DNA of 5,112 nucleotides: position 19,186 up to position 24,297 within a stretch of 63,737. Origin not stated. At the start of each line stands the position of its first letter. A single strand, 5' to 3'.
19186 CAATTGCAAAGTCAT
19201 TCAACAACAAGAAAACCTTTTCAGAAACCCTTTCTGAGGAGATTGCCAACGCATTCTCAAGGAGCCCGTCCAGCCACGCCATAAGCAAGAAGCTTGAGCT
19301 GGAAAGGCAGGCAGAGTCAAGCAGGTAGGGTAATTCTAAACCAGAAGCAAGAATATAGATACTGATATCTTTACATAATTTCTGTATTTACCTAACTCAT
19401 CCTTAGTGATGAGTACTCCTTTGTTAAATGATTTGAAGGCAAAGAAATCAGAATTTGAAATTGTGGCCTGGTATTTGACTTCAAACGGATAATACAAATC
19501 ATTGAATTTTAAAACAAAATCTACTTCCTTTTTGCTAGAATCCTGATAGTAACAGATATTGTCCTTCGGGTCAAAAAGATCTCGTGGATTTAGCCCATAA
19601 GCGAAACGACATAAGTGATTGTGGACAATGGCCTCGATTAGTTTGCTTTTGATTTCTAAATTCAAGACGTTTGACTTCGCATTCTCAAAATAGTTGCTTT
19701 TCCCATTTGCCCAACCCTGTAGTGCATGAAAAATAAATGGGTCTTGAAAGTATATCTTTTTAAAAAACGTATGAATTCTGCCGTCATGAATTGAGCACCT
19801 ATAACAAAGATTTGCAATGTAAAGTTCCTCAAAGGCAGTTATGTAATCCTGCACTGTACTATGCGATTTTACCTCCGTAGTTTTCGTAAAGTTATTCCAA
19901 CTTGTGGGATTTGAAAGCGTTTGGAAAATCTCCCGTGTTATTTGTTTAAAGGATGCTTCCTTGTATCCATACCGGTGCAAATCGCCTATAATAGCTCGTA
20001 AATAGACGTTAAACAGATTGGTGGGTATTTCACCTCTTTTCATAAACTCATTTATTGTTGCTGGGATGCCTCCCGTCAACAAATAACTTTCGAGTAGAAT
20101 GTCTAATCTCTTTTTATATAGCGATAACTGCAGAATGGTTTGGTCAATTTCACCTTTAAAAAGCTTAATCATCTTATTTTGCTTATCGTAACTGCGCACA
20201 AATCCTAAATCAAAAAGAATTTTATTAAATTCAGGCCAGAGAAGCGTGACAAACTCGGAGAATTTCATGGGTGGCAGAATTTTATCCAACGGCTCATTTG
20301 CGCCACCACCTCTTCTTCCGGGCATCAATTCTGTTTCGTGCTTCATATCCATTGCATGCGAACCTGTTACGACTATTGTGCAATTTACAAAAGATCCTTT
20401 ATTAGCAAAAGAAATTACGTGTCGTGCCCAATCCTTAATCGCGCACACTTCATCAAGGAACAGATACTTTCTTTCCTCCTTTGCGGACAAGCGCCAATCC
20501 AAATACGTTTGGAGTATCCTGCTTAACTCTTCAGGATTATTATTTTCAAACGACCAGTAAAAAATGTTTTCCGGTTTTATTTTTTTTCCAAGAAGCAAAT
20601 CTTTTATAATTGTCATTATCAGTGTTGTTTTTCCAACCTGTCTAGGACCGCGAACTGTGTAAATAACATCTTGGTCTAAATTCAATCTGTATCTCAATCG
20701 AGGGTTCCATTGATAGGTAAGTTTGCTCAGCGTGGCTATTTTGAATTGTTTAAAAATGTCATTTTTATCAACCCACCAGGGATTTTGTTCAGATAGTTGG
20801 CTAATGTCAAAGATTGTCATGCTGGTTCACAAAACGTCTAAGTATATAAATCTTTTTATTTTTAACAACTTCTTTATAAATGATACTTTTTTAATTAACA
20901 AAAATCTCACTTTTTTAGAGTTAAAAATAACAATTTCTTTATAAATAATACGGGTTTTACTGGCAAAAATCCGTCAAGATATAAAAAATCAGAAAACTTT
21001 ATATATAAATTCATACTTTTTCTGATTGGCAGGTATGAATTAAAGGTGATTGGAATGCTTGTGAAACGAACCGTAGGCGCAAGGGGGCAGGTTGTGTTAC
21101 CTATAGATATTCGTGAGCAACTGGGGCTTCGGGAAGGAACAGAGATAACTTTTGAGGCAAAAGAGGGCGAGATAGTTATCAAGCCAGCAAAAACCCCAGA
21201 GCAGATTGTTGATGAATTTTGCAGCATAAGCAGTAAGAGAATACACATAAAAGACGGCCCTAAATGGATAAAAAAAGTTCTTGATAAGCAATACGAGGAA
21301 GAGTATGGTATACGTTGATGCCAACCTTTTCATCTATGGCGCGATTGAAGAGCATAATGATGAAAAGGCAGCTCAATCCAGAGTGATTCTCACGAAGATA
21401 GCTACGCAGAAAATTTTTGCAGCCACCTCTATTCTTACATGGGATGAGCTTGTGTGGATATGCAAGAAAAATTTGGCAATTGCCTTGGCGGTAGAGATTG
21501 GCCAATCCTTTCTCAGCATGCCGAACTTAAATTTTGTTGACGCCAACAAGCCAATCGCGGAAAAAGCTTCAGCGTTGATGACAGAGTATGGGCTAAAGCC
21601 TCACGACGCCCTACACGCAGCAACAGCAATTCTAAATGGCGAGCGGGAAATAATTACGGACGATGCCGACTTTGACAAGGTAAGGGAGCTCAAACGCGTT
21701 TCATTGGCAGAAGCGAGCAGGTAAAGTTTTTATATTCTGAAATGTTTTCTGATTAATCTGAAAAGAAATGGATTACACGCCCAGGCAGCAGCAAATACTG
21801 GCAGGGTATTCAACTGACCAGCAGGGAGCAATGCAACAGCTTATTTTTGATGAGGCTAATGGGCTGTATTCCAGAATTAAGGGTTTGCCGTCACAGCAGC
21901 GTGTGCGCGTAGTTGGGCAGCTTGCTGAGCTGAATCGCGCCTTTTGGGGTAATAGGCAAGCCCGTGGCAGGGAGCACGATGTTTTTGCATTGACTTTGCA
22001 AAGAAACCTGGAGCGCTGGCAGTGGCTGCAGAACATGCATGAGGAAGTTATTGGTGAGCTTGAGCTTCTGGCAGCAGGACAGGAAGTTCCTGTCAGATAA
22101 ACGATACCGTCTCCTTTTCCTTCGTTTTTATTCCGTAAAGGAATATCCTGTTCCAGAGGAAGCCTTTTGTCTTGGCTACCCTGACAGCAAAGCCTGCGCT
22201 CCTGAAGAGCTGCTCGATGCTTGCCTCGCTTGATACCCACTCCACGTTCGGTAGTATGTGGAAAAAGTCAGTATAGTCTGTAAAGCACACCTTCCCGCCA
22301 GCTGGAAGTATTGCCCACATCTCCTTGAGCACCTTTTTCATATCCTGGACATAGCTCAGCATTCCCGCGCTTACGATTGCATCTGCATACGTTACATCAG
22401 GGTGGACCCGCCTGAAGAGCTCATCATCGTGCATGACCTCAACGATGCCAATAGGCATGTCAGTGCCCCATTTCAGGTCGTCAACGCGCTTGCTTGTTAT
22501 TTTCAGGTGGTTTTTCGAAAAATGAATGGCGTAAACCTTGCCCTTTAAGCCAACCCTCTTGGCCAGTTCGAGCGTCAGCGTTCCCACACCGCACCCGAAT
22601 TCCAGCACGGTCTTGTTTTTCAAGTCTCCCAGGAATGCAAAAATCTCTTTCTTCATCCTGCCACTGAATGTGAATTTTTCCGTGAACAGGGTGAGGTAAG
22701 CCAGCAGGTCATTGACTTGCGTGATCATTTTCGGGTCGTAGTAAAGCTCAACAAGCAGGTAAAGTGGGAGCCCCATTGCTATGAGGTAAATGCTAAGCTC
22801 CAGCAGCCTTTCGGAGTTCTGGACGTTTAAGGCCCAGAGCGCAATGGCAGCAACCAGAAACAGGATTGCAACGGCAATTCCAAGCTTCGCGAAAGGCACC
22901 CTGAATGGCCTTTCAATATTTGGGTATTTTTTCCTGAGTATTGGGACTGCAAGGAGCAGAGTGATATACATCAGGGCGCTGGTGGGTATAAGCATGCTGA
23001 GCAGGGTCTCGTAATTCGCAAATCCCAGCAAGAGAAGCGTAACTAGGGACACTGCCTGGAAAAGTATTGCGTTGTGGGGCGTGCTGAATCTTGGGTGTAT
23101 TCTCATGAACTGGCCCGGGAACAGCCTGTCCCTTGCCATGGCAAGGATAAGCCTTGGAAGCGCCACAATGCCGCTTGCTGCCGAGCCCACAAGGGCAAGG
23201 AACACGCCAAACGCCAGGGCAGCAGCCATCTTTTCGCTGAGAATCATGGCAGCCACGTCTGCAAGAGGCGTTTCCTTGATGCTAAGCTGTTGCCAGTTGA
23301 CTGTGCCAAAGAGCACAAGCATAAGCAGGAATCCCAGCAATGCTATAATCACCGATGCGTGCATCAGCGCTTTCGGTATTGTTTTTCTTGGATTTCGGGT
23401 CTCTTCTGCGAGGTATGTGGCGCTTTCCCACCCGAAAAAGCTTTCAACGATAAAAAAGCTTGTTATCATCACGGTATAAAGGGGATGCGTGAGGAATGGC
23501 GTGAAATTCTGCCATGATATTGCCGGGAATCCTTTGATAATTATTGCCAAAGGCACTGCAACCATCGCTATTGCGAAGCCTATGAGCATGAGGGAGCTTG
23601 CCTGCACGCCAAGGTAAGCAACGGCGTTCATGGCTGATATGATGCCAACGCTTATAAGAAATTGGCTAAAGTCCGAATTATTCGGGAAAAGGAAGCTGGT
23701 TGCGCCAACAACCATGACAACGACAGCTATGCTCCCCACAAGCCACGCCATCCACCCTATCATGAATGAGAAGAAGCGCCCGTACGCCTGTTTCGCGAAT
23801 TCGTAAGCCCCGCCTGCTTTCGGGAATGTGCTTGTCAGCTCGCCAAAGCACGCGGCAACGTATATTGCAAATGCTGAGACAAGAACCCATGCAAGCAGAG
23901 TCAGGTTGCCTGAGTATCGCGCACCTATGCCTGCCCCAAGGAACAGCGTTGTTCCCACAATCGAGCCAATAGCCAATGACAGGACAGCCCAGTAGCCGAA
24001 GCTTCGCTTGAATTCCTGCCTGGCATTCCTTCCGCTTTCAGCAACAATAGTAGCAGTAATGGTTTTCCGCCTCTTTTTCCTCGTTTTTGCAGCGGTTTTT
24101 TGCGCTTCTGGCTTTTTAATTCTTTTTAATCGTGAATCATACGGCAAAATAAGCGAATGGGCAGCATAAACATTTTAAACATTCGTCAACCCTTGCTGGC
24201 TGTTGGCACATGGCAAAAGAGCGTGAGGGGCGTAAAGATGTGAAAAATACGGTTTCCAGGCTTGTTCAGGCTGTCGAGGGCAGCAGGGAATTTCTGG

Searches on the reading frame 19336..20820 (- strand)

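Call 62: search_protein_families(library=pfam, proteins=[window:19336-20820:-], max_evalue=0.001)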
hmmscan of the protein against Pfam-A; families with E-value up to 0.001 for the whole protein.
window:19336-20820:- (494 aa): 3 families
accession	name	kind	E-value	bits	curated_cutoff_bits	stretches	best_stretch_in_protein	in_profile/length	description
PF13173.12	AAA_14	-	1.9e-24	86.5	27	1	53-190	4-128/129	AAA domain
PF13635.12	DUF4143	-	6.6e-14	52.4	28.1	1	288-450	13-159/160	Domain of unknown function (DUF4143)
PF01637.24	ATPase_2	-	1.6e-05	25.3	33.2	1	44-108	13-69/225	ATPase domain predominantly from Archaea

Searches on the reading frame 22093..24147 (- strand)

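Call 62: search_protein_families(library=pfam, proteins=[window:22093-24147:-], max_evalue=0.001)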
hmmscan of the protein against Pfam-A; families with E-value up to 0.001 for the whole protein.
window:22093-24147:- (684 aa): 9 families
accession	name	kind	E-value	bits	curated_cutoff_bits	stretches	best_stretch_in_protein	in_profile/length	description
PF13520.12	AA_permease_2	-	7.3e-51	173.8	27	1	50-435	1-405/427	Amino acid permease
PF00324.27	AA_permease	-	3.7e-40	138.4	24.6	1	55-437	2-421/470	Amino acid permease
PF13489.12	Methyltransf_23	-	6.9e-11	42.6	27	1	504-630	14-124/164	Methyltransferase domain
PF13649.12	Methyltransf_25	-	3.5e-10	40.9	27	1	514-618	1-97/97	Methyltransferase domain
PF08242.18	Methyltransf_12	-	4e-10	40.7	30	1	515-619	1-97/98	Methyltransferase domain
PF13847.12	Methyltransf_31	-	9.6e-10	38.8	27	1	510-626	3-113/145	Methyltransferase domain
PF01209.24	Ubie_methyltran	-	1.3e-09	38.2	20.1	1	499-622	36-151/233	ubiE/COQ5 methyltransferase family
PF08241.18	Methyltransf_11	-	1.4e-09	38.9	21.2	1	515-622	1-95/95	Methyltransferase domain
PF02353.26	CMAS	-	0.0006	19.7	27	1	512-619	64-161/273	Mycolic acid cyclopropane synthetase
